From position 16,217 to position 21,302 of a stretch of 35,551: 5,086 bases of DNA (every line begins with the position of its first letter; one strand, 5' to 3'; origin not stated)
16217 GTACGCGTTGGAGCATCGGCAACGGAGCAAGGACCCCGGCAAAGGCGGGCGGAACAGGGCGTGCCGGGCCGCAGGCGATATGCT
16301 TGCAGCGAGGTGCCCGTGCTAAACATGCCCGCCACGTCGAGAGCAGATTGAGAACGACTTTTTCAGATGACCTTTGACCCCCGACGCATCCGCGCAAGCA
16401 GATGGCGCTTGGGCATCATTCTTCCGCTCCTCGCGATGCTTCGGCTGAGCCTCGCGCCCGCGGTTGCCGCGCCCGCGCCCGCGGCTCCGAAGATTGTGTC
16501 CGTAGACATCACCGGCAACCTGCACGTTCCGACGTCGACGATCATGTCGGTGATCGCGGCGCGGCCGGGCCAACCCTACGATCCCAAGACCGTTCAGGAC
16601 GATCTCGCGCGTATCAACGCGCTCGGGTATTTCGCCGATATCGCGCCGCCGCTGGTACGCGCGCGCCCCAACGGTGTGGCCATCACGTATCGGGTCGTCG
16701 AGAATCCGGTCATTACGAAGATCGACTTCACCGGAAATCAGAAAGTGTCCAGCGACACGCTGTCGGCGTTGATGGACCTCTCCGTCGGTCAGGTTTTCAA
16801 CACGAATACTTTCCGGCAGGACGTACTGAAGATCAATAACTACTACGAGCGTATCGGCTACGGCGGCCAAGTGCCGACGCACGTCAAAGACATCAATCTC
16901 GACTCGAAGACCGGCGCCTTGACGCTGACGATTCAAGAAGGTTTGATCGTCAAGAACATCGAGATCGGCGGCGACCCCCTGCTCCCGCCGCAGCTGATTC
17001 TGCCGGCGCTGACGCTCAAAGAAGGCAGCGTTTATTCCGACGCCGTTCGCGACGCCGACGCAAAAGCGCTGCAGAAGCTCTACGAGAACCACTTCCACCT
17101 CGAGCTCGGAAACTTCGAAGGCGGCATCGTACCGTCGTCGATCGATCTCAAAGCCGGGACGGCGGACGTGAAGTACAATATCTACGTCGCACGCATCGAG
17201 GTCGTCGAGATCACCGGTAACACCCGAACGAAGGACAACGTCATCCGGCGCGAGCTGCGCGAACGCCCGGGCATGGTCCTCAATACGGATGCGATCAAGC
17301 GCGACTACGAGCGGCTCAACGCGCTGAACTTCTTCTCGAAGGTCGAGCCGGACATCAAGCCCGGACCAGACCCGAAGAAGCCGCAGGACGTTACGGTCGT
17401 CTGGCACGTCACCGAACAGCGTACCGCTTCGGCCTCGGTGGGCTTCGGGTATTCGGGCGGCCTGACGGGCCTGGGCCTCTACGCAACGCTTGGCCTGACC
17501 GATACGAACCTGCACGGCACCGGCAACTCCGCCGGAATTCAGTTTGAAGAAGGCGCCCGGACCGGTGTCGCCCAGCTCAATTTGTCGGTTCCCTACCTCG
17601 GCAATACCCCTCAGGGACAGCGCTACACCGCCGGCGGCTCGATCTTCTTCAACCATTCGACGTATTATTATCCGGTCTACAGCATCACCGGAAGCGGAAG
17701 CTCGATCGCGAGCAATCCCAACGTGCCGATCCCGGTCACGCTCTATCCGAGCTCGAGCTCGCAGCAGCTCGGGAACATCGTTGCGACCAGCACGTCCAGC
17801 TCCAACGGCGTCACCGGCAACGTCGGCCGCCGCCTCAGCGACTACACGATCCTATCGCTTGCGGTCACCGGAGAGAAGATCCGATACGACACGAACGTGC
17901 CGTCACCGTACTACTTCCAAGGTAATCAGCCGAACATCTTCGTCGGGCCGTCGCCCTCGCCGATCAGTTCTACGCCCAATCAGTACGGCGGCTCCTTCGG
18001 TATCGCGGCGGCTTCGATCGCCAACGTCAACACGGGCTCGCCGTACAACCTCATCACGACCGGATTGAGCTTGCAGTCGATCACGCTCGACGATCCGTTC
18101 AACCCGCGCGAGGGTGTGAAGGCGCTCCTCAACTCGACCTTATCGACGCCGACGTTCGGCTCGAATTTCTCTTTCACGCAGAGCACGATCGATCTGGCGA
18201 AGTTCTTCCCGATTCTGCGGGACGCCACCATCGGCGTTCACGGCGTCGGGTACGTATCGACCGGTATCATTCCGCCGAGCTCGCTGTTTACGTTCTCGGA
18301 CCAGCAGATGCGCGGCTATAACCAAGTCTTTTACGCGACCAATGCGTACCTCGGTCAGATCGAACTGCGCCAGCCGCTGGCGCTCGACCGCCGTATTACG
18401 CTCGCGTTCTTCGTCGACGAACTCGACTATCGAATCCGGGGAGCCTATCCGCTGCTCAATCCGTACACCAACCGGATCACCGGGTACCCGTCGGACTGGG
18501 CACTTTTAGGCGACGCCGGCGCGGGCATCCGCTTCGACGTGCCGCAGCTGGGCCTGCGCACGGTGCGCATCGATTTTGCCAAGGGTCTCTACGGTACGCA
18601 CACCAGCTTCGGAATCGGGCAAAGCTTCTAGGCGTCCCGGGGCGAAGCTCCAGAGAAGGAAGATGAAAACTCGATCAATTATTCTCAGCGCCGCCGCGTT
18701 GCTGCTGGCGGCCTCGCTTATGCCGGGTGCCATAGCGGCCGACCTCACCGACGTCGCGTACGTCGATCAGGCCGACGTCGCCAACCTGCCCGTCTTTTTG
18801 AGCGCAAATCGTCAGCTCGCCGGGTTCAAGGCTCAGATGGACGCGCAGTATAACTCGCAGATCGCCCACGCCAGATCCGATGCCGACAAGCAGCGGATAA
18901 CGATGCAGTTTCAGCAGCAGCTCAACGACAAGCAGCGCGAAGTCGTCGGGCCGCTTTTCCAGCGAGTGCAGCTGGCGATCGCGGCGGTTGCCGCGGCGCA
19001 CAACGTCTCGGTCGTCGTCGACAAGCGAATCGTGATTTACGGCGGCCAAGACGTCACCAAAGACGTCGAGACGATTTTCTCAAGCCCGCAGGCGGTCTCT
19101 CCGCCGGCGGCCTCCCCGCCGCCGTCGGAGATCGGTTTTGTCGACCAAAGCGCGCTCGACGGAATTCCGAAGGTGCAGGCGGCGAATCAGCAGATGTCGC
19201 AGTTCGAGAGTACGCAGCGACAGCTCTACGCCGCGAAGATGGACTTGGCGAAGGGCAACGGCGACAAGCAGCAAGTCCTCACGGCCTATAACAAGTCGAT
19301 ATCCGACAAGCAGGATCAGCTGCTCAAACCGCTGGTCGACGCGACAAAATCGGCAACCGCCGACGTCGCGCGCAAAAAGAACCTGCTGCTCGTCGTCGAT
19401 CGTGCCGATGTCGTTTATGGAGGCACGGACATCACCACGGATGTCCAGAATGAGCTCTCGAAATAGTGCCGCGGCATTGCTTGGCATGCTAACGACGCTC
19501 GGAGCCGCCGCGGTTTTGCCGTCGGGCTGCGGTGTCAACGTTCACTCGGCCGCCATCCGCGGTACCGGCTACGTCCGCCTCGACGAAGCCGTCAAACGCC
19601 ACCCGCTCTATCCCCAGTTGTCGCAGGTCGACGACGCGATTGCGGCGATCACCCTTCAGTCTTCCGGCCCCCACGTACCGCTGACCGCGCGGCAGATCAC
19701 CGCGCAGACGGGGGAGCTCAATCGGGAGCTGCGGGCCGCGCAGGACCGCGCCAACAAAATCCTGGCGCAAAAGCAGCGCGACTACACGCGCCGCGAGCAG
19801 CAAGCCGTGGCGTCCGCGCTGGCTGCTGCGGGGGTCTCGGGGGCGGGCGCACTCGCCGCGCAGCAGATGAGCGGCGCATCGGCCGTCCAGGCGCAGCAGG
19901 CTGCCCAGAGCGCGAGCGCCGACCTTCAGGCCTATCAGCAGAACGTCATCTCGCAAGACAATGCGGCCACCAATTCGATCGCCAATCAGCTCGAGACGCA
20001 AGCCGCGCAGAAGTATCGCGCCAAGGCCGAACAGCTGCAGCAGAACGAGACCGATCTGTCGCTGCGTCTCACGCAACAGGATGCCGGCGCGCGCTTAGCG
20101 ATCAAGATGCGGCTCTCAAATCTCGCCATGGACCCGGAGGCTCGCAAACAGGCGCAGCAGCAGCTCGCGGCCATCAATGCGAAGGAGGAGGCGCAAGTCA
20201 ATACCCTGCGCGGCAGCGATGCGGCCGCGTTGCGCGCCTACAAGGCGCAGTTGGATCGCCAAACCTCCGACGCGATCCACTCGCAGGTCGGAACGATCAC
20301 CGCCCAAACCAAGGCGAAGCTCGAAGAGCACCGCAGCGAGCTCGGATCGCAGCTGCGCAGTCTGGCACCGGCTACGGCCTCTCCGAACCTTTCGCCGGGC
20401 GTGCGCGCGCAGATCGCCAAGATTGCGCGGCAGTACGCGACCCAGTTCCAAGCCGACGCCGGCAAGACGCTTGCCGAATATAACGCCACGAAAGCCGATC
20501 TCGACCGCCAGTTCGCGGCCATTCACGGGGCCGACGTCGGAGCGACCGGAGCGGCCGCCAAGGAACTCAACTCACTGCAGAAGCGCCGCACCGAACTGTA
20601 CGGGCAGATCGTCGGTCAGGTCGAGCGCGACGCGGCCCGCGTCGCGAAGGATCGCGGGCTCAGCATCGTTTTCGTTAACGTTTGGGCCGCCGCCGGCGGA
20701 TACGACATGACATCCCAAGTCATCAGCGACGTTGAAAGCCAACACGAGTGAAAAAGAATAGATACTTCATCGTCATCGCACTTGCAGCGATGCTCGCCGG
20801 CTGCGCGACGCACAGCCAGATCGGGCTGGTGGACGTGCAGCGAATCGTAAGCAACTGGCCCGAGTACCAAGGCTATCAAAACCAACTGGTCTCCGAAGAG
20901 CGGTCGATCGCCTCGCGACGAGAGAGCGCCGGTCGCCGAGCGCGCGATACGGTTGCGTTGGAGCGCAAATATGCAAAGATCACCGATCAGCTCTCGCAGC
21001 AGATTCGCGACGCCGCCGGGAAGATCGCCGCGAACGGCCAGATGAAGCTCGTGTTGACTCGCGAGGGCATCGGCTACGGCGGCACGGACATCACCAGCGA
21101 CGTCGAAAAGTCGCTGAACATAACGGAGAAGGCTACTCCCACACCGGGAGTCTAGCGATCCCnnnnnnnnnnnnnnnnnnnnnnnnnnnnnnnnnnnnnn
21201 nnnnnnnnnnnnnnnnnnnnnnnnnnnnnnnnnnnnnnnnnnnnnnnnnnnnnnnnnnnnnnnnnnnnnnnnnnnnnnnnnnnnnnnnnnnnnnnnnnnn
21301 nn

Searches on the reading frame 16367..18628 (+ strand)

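Call 69: search_protein_families(library=pfam, proteins=[window:16367-18628:+], max_evalue=0.01)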
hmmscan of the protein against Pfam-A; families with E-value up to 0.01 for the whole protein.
window:16367-18628:+ (754 aa): 4 families
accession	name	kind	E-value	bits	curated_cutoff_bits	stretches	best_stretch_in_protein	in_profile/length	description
PF07244.20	POTRA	-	3e-47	159.6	21.3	4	114-192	1-79/79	Surface antigen variable number repeat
PF01103.29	Omp85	-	6.9e-19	68.9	24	1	381-754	1-325/325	Omp85 superfamily domain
PF25282.1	POTRA1_3_Toc75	-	3.6e-06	27.5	27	0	298-343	49-92/99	Toc75-like, POTRA domain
PF08478.15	POTRA_1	-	7.9e-05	23.3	23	0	276-303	2-32/69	POTRA domain, FtsQ-type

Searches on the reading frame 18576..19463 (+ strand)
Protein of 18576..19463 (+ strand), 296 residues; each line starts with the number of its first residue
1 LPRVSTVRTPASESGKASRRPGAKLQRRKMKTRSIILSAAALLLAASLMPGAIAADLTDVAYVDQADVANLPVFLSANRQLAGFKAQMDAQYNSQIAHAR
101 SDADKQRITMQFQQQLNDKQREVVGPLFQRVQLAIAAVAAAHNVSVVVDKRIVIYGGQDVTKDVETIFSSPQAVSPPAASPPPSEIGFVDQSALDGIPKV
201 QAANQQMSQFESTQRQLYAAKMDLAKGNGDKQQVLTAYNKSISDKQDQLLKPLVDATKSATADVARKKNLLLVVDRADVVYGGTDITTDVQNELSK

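Call 69: search_protein_families(library=pfam, proteins=[window:18576-19463:+], max_evalue=0.01)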
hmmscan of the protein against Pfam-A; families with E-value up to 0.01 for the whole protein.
window:18576-19463:+ (296 aa): 2 families
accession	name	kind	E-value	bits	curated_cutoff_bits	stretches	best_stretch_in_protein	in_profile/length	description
PF03938.19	OmpH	-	1.8e-16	61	32.4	2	98-164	67-137/141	Outer membrane protein (OmpH-like)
PF07511.17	DUF1525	-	0.0044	17.5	24.1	0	102-165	40-105/113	Protein of unknown function (DUF1525)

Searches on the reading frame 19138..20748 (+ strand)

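Call 14: search_protein_families(library=pfam, proteins=[window:19138-20748:+], max_evalue=0.001)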
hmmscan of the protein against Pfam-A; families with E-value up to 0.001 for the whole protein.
window:19138-20748:+ (537 aa): 1 family
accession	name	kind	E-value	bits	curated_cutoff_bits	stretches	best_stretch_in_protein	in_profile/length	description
PF03938.19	OmpH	-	3.5e-06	27.7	32.4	1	423-530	21-139/141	Outer membrane protein (OmpH-like)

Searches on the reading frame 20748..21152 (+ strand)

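Call 69: search_protein_families(library=pfam, proteins=[window:20748-21152:+], max_evalue=0.01)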
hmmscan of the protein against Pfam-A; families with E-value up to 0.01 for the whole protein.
window:20748-21152:+ (135 aa): 1 family
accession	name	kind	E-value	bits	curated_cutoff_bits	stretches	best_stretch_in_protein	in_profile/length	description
PF03938.19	OmpH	-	1.3e-09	38.8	32.4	1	51-123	64-141/141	Outer membrane protein (OmpH-like)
